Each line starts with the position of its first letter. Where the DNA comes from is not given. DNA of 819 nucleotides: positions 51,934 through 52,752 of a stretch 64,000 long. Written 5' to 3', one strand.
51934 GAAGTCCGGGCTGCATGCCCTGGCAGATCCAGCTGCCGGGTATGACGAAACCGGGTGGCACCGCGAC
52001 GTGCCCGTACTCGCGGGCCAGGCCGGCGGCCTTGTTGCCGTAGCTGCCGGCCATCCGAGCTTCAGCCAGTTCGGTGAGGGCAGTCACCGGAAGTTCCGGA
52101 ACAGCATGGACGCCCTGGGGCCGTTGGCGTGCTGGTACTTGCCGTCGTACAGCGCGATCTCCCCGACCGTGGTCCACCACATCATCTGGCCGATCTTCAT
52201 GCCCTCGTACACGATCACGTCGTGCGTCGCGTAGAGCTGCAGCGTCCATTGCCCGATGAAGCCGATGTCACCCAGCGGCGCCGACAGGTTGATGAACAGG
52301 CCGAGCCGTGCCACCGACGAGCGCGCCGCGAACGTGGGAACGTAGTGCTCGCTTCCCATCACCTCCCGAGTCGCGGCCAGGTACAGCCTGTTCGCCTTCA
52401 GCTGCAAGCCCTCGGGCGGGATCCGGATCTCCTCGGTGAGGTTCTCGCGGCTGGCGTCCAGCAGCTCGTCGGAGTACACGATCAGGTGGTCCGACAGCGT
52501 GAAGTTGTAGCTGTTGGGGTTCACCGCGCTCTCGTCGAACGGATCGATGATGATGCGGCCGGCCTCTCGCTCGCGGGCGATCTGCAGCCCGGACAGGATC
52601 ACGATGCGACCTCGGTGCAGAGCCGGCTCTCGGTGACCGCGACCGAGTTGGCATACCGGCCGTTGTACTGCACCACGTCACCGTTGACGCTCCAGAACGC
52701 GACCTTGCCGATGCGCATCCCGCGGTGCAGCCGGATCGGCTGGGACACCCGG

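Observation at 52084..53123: Two dCTP-deaminase paralogs with complementary halves of the active site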

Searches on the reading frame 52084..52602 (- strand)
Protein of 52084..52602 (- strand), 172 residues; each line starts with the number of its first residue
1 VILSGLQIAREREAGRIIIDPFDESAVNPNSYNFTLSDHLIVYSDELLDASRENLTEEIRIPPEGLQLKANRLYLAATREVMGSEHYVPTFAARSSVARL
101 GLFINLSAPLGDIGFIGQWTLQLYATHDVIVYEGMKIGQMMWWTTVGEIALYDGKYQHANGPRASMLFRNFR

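Call 3: search_protein_families(library=pfam, proteins=[window:52084-52602:-], max_evalue=0.01)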
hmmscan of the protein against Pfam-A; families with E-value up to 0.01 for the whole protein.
window:52084-52602:- (172 aa): 1 family
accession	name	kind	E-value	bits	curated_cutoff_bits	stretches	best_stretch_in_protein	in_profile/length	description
PF22769.1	DCD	-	4.7e-34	118.1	27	1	2-144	1-152/153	dCTP deaminase-like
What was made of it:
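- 52084..52602 (-): DcdA. D/Q-type DCD-fold protein, 172 aa. Motif I NPNSYNF, motif II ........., motif III LGDIGF..WTLQL, motif IV IGQ, C-terminal YDGKYQ. Pfam DCD E 4.7e-34 (call 3).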

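Call 4: search_protein_families(library=ncbifam, proteins=[window:52084-52602:-], max_evalue=0.01)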
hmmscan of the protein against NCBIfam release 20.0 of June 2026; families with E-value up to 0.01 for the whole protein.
window:52084-52602:- (172 aa): 2 families
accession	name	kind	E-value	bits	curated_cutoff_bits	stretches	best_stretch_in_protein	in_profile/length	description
TIGR02274.1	dCTP_deam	equivalog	3.7e-20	72.4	92.8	1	2-165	1-178/180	dCTP deaminase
NF002598.0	PRK02253.1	equivalog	2.7e-05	23.7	130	1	20-160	23-165/167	deoxyuridine 5'-triphosphate nucleotidohydrolase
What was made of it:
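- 52084..52602 (-): TIGR02274 scores 72.4 bits, below its cutoff of 92.8 (call 4).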

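Call 5: search_protein_families(library=padloc, proteins=[window:52084-52602:-], max_evalue=0.01)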
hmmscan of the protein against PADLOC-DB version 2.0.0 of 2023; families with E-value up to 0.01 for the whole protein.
window:52084-52602:- (172 aa): 0 families

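Call 6: search_solved_structures(query=window:52084-52602:-, max_evalue=0.01, show_alignments=3)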
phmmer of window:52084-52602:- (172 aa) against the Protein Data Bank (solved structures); distinct sequences matched with E-value up to 0.01: 8.
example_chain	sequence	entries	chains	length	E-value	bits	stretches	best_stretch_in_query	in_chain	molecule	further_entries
4xjc_A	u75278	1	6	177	1.9e-14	57.2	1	1-169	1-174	Deoxycytidine triphosphate deaminase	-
3gf0_A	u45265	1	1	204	9.5e-13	51.7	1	1-62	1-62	dCTP deaminase, dUMP-forming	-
1ogh_A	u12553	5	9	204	2.5e-12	50.3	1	1-62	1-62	BIFUNCTIONAL DEAMINASE/DIPHOSPHATASE | dCTP deaminase, dUMP-forming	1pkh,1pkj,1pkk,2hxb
2hxd_A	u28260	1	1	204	6.6e-12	49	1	1-62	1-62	dCTP deaminase, dUMP-forming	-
2qxx_A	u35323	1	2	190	2.9e-11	46.9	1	1-171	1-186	Deoxycytidine triphosphate deaminase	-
4a6a_A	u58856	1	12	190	1.1e-10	45.1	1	1-171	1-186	DEOXYCYTIDINE TRIPHOSPHATE DEAMINASE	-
2qlp_A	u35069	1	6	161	8.2e-10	42.2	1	1-141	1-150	Deoxycytidine triphosphate deaminase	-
1xs1_A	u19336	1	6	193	0.0071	19.6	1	47-165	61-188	Deoxycytidine triphosphate deaminase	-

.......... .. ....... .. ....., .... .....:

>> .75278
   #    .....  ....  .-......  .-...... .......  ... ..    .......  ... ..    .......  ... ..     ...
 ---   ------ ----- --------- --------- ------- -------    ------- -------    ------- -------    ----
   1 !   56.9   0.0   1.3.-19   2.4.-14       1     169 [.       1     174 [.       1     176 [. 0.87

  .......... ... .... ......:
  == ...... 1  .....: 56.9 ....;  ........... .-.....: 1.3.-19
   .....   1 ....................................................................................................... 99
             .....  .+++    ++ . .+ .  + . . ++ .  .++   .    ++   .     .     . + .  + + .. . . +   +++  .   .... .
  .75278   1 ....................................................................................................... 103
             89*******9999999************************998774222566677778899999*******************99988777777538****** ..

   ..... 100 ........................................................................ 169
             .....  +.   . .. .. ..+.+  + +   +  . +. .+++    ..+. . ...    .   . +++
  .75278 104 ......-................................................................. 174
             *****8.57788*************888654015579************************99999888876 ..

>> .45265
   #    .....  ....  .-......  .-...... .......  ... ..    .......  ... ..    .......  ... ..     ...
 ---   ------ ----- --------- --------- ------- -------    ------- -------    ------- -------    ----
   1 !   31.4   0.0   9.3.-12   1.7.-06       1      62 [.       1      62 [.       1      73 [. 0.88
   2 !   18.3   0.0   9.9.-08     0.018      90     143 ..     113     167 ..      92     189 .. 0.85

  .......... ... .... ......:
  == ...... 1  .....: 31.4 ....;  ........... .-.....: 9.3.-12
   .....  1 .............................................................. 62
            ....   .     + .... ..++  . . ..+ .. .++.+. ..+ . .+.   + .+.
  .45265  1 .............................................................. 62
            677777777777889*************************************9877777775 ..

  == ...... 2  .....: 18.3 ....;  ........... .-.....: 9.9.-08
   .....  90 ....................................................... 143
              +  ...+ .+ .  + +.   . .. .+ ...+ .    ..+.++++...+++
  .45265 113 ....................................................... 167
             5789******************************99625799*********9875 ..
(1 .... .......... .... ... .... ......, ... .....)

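Call 9: find_homologous_proteins(query=window:52084-52602:-, max_evalue=0.00001)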
Query window:52084-52602:- (172 aa): 1132 proteins with E <= 0.00001 among 1198 candidates; the best 120 are listed.
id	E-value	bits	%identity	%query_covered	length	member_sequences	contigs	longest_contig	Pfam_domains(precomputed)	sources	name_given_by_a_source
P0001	2.5e-102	358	92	100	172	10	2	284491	PF22769.2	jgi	jgi:dCTP deaminase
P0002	6.4e-102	357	93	99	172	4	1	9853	PF22769.2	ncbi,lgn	-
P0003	3.5e-98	344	90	100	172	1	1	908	PF22769.2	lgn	-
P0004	6.2e-98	344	89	99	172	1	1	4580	PF22769.2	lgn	-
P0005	8.4e-96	337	87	99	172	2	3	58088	PF22769.2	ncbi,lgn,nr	ncbi:MAG: dCTP deaminase [Actinomycetota bacterium]|nr:dCTP deaminase [Actinomycetota bacterium] MDQ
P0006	4.5e-95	334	88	100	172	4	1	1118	PF22769.2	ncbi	-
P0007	5.2e-94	331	85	100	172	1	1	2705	PF22769.2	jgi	jgi:deoxycytidine triphosphate deaminase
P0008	3.1e-91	322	82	100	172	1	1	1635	PF22769.2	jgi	jgi:deoxycytidine triphosphate deaminase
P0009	4.8e-91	321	83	100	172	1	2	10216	PF22769.2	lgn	-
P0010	6.5e-91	321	83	100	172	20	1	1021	PF22769.2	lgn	-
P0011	9.2e-91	320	81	100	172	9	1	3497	PF22769.2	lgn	-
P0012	1.7e-90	319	83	100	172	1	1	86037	PF22769.2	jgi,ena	-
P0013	1.8e-90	319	82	100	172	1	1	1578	PF22769.2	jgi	jgi:deoxycytidine triphosphate deaminase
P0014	4.7e-90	318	81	100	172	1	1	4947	PF22769.2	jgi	jgi:deoxycytidine triphosphate deaminase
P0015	6.9e-90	317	82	99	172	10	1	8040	PF22769.2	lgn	-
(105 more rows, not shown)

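Call 15: find_related_loci(query=A1, collection=genome_contigs, flank=10000)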
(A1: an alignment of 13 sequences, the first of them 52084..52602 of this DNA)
Query A1 (172 aa) in genome_contigs; peptide patterns used: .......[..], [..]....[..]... (x = any residue, [..] = any of these).
263 stretches matched a pattern; 230 encode a relative of the query (tblastn E <= 1e-3); the best 80 are kept; 80 distinct loci.
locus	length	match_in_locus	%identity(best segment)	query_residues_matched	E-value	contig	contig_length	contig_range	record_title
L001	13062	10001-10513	87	1-171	2e-101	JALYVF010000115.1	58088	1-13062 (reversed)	MAG: Actinomycetota bacterium isolate LAG bin36 SD1463-65_k127_1348509, whole genome shotgun sequence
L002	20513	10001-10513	82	1-171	3e-98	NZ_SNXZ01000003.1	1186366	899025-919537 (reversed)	Labedaea rhizosphaerae strain DSM 45361 Ga0310470_103, whole genome shotgun sequence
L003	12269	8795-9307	84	1-171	6e-97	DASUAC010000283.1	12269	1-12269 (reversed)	MAG TPA_asm: Jatrophihabitans sp. isolate SMAG_U2485 k141_1341420, whole genome shotgun sequence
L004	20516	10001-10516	81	1-172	8e-96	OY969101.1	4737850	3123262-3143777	MAG: uncultured Actinomycetota bacterium isolate MFD04212.bin.c.6 genome assembly, chromosome: 1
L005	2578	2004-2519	81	1-172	7e-98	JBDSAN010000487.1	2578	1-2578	MAG: Jatrophihabitantaceae bacterium isolate cluster1_bin.110 k127_827522, whole genome shotgun sequence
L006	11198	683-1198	81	1-172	1e-94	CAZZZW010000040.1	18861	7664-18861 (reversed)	MAG: Oscillatoria nigro-viridis PCC 7112 isolate Green_AO.bin.3 genome assembly, contig: NODE_70_length_18861_cov_6.4795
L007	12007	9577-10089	80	1-171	6e-95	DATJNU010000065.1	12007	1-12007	MAG TPA_asm: Jatrophihabitans sp. isolate SMAG_U14869 k141_1826963, whole genome shotgun sequence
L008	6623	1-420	94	32-171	2e-88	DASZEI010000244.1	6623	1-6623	MAG TPA_asm: Jatrophihabitans sp. isolate SMAG_U6490 k141_361373, whole genome shotgun sequence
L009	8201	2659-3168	65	1-170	7e-72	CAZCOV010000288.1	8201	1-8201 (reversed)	MAG TPA_asm: uncultured Thermoanaerobaculia bacterium isolate SRP237561_co1_143 genome assembly, contig: NODE_17646_leng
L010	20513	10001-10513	64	1-171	2e-71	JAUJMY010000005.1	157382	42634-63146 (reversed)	MAG: Gaiellaceae bacterium isolate YX2bin12 opera_contig_209, whole genome shotgun sequence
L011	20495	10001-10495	64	1-165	3e-69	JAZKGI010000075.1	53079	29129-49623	MAG: Pseudomonadota bacterium isolate DC_RB_04_SPN110320-bin040_1 DCRB04SPN_B040_1_000000000075, whole genome shotgun se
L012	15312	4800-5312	62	1-171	2e-69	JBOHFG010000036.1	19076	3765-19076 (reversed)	MAG: Pseudonocardiaceae bacterium isolate TC-B3_maxbin2.bin.12 k127_265782, whole genome shotgun sequence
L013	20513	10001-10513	61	1-171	8e-69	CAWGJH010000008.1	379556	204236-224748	MAG: uncultured Actinomycetota bacterium isolate MFD09603.bin.2.80 genome assembly, contig: contig_47828, whole genome s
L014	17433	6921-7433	61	1-171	6e-69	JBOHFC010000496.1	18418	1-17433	MAG: Pseudonocardiaceae bacterium isolate TC-S_metawrap_bin.177 k127_3252628, whole genome shotgun sequence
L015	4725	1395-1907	61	1-171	6e-69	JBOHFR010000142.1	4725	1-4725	MAG: Pseudonocardiaceae bacterium isolate SE1498_metabat2.bin.2 NODE_322_length_4725_cov_23.999783, whole genome shotgun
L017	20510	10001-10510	62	1-170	2e-68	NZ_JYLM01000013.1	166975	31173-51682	Pseudomonas orientalis strain DSM 17489 13_166975_15.2938, whole genome shotgun sequence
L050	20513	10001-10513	63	1-171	2e-66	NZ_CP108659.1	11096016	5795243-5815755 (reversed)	Streptomyces sp. NBC_01092 chromosome, complete genome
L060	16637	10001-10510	59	1-170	1e-65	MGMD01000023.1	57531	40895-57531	MAG: Chlamydiae bacterium RIFCSPLOWO2_12_FULL_45_20 rifcsplowo2_12_scaffold_552, whole genome shotgun sequence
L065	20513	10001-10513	59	1-171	2e-65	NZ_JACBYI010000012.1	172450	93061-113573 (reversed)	Paenibacillus sp. S150 S150_12, whole genome shotgun sequence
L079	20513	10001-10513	57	1-171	6e-63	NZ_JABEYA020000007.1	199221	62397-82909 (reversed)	Vibrio ostreicida strain PP-203 NODE_7_length_199221_cov_88.686123, whole genome shotgun sequence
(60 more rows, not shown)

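Call 21: search_protein_families(library=pfam, proteins=[L065:5193-6479:+, L065:6403-7680:+, L065:7677-8897:+, L065:8897-9445:+, L065:10546-12531:+, L065:12551-13759:+, L065:13763-14908:+, L065:14911-15990:+, L065:16004-17713:+, L065:17735-18604:+], max_evalue=0.01)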
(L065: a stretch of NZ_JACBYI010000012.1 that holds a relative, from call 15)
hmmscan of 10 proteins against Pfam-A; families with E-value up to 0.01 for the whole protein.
L065:5193-6479:+ (428 aa): 2 families
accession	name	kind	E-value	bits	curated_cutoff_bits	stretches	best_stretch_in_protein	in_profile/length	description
PF07690.21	MFS_1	-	5.6e-30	104.9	33.4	1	31-376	2-342/347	Major Facilitator Superfamily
PF05977.19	MFS_3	-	1.3e-27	96.9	27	1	19-342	4-320/524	Transmembrane secretion effector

L065:6403-7680:+ (425 aa): 7 families
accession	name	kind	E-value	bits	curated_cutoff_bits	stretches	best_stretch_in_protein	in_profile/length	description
PF18603.7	LAL_C2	-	5.7e-20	71.8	29.4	1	341-417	1-78/78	L-amino acid ligase C-terminal domain 2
PF13535.11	ATP-grasp_4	-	4.5e-19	69.1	27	1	164-299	3-156/160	ATP-grasp domain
PF02655.19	ATP-grasp_3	-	5.6e-07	30.2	23.2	1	128-292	3-153/160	ATP-grasp domain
PF18130.6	ATPgrasp_N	-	8.2e-06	26.7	27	1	41-117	4-81/81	ATP-grasp N-terminal domain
PF07478.18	Dala_Dala_lig_C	-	1.4e-05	25.1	24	1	153-232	26-103/204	D-ala D-ala ligase C-terminus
PF01071.24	GARS_A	-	0.00051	20.4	27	0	128-226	2-105/194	Phosphoribosylglycinamide synthetase, ATP-grasp (A) domain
PF02786.22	CPSase_L_D2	-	0.00087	19.3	19.8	1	128-214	1-95/211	Carbamoyl-phosphate synthase L chain, ATP binding domain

L065:7677-8897:+ (406 aa): 3 families
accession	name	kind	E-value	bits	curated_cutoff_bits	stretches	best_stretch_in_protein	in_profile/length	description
PF13535.11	ATP-grasp_4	-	1.1e-05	25.6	27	1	141-283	3-155/160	ATP-grasp domain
PF18603.7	LAL_C2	-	1.3e-05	25.8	29.4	1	329-389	7-67/78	L-amino acid ligase C-terminal domain 2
PF02222.28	ATP-grasp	-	0.00021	21.4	27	1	112-282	2-165/179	ATP-grasp domain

L065:8897-9445:+ (182 aa): 2 families
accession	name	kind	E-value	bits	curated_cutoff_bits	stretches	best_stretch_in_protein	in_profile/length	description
PF13238.12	AAA_18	-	0.0006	20.7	29.4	1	4-139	1-114/128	AAA domain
PF13401.12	AAA_22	-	0.0018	19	27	1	4-80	8-87/130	AAA domain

L065:10546-12531:+ (661 aa): 2 families
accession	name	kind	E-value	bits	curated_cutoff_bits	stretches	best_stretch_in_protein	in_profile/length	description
PF01326.24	PPDK_N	-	1.2e-43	150.1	27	2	17-218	5-217/328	Pyruvate phosphate dikinase, AMP/ATP-binding domain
PF00391.29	PEP-utilizers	-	7.5e-05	22.7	23.1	1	597-632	17-52/72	PEP-utilising enzyme, mobile domain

L065:12551-13759:+ (402 aa): 1 family
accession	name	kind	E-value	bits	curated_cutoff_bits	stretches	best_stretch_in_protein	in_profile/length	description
PF25191.1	DUF7832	-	0.0012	19.4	27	1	340-398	48-106/115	Domain of unknown function (DUF7832)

L065:13763-14908:+ (381 aa): 0 families

L065:14911-15990:+ (359 aa): 0 families

L065:16004-17713:+ (569 aa): 1 family
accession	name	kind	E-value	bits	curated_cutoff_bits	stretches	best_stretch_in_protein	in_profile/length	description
PF01663.27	Phosphodiest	-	7.1e-24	85.5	23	2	299-494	149-325/342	Type I phosphodiesterase / nucleotide pyrophosphatase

L065:17735-18604:+ (289 aa): 10 families
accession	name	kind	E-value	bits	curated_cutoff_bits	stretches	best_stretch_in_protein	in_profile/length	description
PF01381.28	HTH_3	-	5.8e-11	42.7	23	1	12-64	1-54/55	Helix-turn-helix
PF18768.7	RNPP_C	-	6.3e-10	39.3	26.5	1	84-272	4-195/213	RNPP family C-terminal domain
PF17874.7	TPR_MalT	-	1.2e-07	31.8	45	1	87-274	11-196/336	MalT-like TPR region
PF13424.12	TPR_12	-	2.1e-06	28.3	30.1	1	200-263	4-76/77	Tetratricopeptide repeat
PF07719.23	TPR_2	-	4.5e-05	23.7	27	0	200-230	2-32/34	Tetratricopeptide repeat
PF12844.13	HTH_19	-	6.1e-05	23.3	30.2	1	12-64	4-57/64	Helix-turn-helix domain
PF00515.34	TPR_1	-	0.00011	22.3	27.8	1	200-230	2-32/34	Tetratricopeptide repeat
PF13374.12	TPR_10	-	0.00025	21.4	27.5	0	201-231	4-34/42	Tetratricopeptide repeat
PF13560.12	HTH_31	-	0.00042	21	27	1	11-46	5-42/64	Helix-turn-helix domain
PF10475.15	Vps54_N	-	0.0021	17.9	27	0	70-105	120-155/291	Vacuolar-sorting protein 54, of GARP complex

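Call 22: search_protein_families(library=pfam, proteins=[L060:6404-8074:+, L060:8104-9300:+, L060:10549-11172:+, L060:11093-12943:+, L060:12980-13864:+, L060:13864-14436:+, L079:6380-8785:+, L079:10815-11615:+, L079:11618-12466:+, L079:12486-13265:+], max_evalue=0.01)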
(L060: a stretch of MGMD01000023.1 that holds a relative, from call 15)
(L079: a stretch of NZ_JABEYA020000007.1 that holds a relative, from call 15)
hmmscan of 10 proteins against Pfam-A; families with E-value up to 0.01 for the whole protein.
L060:6404-8074:+ (556 aa): 0 families

L060:8104-9300:+ (398 aa): 5 families
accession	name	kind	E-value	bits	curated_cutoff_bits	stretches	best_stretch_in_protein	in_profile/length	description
PF07690.21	MFS_1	-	1.1e-42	146.7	33.4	1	18-363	2-344/347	Major Facilitator Superfamily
PF00083.30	Sugar_tr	-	1.6e-12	47.5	22.3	1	48-196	47-198/452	Sugar (and other) transporter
PF13347.12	MFS_2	-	2.1e-08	33.6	27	1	14-155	226-366/427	MFS/sugar transport protein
PF06609.19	TRI12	-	2.2e-06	26.9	23.2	1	33-187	65-214/599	Fungal trichothecene efflux pump (TRI12)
PF09716.15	ETRAMP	-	0.0048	17.3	29.1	1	178-234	14-69/81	Malarial early transcribed membrane protein (ETRAMP)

L060:10549-11172:+ (207 aa): 3 families
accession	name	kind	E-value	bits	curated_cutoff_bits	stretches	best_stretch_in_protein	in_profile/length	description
PF00004.35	AAA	-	0.0039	18.1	21.2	0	10-41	2-33/131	ATPase family associated with various cellular activities (AAA)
PF00485.24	PRK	-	0.0048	17.2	22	1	12-78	5-71/196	Phosphoribulokinase / Uridine kinase family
PF13401.12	AAA_22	-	0.0072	17.1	27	0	10-82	9-83/130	AAA domain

L060:11093-12943:+ (616 aa): 3 families
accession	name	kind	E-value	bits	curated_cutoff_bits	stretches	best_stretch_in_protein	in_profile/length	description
PF00005.33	ABC_tran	-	6.4e-32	111.5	25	1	385-533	2-137/137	ABC transporter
PF00664.28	ABC_membrane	-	1.6e-13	51.4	28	1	64-314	19-266/274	ABC transporter transmembrane region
PF02463.25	SMC_N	-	1.1e-07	31.9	40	1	371-573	135-209/220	RecF/RecN/SMC N terminal domain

L060:12980-13864:+ (294 aa): 5 families
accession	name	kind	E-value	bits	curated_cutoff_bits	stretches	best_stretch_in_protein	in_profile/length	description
PF00196.25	GerE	-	2.8e-13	49.7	23.5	1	229-282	1-54/57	Bacterial regulatory proteins, luxR family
PF08281.18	Sigma70_r4_2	-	2.7e-05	24.2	25.7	1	230-265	10-46/54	Sigma-70, region 4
PF13936.12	HTH_38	-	0.00026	21.1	27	1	231-263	5-38/44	Helix-turn-helix domain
PF13384.12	HTH_23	-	0.0017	18.5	24.6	1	232-264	3-36/50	Homeodomain-like domain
PF13518.12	HTH_28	-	0.0037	17.7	25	1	237-263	4-30/52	Helix-turn-helix domain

L060:13864-14436:+ (190 aa): 1 family
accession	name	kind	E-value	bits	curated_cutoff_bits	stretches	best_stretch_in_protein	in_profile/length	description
PF07566.17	DUF1543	-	4.8e-19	68.4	22.9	1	26-76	1-51/52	Domain of Unknown Function (DUF1543)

L079:6380-8785:+ (801 aa): 6 families
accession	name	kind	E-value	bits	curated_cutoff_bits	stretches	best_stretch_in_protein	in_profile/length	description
PF03483.22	B3_4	-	4.9e-75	251.4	29.3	1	212-385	1-174/174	B3/4 domain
PF17759.6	tRNA_synthFbeta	-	6.9e-57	192.8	22.4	1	474-691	1-213/214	Phenylalanyl tRNA synthetase beta chain CLM domain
PF03147.19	FDX-ACB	-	2.3e-29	102.1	31.1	1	707-800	1-94/94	Ferredoxin-fold anticodon binding domain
PF01588.26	tRNA_bind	-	2.6e-24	85.6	27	1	45-145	1-95/96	Putative tRNA binding domain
PF03484.21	B5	-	5.4e-21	75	28.6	1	407-471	2-67/67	tRNA synthetase B5 domain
PF18262.7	PhetRS_B1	-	0.0015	19.2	26.8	0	154-180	52-78/83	Phe-tRNA synthetase beta subunit B1 domain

L079:10815-11615:+ (266 aa): 0 families

L079:11618-12466:+ (282 aa): 1 family
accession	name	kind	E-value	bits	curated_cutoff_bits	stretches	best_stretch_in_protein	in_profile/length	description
PF01925.25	TauE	-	1.4e-05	25.3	32.6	1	141-277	94-235/237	Sulfite exporter TauE/SafE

L079:12486-13265:+ (259 aa): 5 families
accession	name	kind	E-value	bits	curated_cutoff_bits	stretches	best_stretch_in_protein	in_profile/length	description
PF13344.12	Hydrolase_6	-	8.3e-24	84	27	1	7-101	1-95/101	Haloacid dehalogenase-like hydrolase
PF13242.12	Hydrolase_like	-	2e-18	66.5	22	1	177-250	1-74/75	HAD-hyrolase-like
PF00702.32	Hydrolase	-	3e-15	57.6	26.4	1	5-218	2-191/191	haloacid dehalogenase-like hydrolase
PF13419.12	HAD_2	-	1e-09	39.2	23.8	1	175-221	130-175/178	Haloacid dehalogenase-like hydrolase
PF08282.18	Hydrolase_3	-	5.4e-06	26.8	20.9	1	7-85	1-74/255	haloacid dehalogenase-like hydrolase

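Call 27: search_protein_families(library=pfam, proteins=[L017:6189-7526:+, L017:7577-8317:+, L017:8382-9305:+, L017:12465-13688:+, L017:13594-14835:+, L017:14899-15945:+, L017:15948-16529:+, L017:16517-18130:+, L017:18079-18798:+, L017:18851-20137:+], max_evalue=0.01)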
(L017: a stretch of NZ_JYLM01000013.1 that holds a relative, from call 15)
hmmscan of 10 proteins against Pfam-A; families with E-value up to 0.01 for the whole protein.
L017:6189-7526:+ (445 aa): 2 families
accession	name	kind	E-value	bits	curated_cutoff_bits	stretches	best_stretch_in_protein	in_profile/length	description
PF13535.11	ATP-grasp_4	-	2.4e-11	43.9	27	1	190-330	4-156/160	ATP-grasp domain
PF02655.19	ATP-grasp_3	-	0.0004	20.9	23.2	1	146-245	3-79/160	ATP-grasp domain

L017:7577-8317:+ (246 aa): 1 family
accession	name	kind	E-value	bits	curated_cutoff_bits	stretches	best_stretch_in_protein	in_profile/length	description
PF01925.25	TauE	-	1.2e-14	55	32.6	1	4-231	2-235/237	Sulfite exporter TauE/SafE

L017:8382-9305:+ (307 aa): 1 family
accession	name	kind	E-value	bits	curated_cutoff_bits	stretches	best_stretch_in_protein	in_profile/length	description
PF00892.27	EamA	-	2.8e-11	44.3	28.2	2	163-291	3-130/135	EamA-like transporter family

L017:12465-13688:+ (407 aa): 0 families

L017:13594-14835:+ (413 aa): 0 families

L017:14899-15945:+ (348 aa): 0 families

L017:15948-16529:+ (193 aa): 2 families
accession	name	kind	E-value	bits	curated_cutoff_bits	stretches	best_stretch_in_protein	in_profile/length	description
PF13238.12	AAA_18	-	3.5e-07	31.2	29.4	1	9-148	2-119/128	AAA domain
PF13401.12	AAA_22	-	0.00013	22.8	27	1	8-82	8-84/130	AAA domain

L017:16517-18130:+ (537 aa): 1 family
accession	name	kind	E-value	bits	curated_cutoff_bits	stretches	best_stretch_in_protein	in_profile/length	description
PF01663.27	Phosphodiest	-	1.8e-24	87.4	23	1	7-407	1-256/342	Type I phosphodiesterase / nucleotide pyrophosphatase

L017:18079-18798:+ (239 aa): 2 families
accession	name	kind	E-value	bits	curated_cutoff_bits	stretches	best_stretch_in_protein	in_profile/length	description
PF12850.12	Metallophos_2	-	3.4e-11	43.8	27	1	27-211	5-140/154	Calcineurin-like phosphoesterase superfamily domain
PF00149.33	Metallophos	-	1.2e-07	32.8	21.5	1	28-190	6-191/191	Calcineurin-like phosphoesterase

L017:18851-20137:+ (428 aa): 1 family
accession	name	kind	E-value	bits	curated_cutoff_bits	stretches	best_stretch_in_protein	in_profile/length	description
PF00202.27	Aminotran_3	-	4.1e-68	230.3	30.5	1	19-411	10-403/403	Aminotransferase class-III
